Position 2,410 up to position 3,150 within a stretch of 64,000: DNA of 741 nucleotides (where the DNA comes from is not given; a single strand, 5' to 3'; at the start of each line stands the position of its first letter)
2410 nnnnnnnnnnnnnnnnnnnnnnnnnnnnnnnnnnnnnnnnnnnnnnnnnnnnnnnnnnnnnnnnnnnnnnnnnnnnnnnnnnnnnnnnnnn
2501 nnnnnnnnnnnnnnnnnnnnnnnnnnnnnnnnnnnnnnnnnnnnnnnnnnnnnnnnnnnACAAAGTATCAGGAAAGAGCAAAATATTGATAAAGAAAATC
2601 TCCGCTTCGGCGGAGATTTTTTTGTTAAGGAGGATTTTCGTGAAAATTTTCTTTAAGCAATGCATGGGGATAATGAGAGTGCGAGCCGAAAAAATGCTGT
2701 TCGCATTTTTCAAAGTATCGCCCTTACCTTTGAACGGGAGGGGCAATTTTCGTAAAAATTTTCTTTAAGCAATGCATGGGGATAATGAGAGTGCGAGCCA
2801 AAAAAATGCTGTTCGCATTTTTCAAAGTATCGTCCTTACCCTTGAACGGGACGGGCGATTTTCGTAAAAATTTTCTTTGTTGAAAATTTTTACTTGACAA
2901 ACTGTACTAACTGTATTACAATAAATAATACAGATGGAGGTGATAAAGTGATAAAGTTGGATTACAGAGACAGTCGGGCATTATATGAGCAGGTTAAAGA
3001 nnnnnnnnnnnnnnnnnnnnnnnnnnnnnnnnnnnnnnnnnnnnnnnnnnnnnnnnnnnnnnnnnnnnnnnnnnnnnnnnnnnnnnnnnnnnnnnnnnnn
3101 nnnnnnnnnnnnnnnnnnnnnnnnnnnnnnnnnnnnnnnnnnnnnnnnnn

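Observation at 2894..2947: Consensus promoter with an overlapping triple CTGTA.TA operator for a YtrA-type GntR regulator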

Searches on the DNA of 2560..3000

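Call 38: search_rna_families(source=window, start=2560, end=3000, threshold=evalue, max_evalue=1)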
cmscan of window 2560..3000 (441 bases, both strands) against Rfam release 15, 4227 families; matches with E-value up to 1: 9.
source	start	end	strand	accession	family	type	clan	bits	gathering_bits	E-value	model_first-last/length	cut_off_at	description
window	2572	2626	+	RF02075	STnc230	Gene; sRNA;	-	28.2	50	0.039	25-83/83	no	Enterobacterial sRNA STnc230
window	2591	2668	-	RF00079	OmrA-B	Gene; sRNA;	-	23.7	40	0.026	1-87/87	no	OmrA-B family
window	2594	2619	+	RF00195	RsmY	Gene; sRNA;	CL00106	23.5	57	0.00088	96-121/121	no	RsmY RNA family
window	2579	2648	-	RF02621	BSnc120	Gene; sRNA;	-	21.5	114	0.021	1-88/88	no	Brucella sRNA 120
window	2589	2654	-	RF01859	Phe_leader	Cis-reg; leader;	-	20.7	55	0.47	1-125/125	no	Phenylalanine leader peptide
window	2564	2638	+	RF02621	BSnc120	Gene; sRNA;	-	20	114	0.062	1-88/88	no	Brucella sRNA 120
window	2560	2625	+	RF01859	Phe_leader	Cis-reg; leader;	-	19.3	55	0.97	62-125/125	5'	Phenylalanine leader peptide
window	2560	2621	+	RF01400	istR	Gene; antitoxin;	-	18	45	0.27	60-130/130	5'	istR Hfq binding RNA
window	2665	2897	+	RF02637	EF0408_EF0409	Gene; sRNA;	-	14.5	440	0.15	1-412/412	no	Enterococcus sRNA EF0408_EF0409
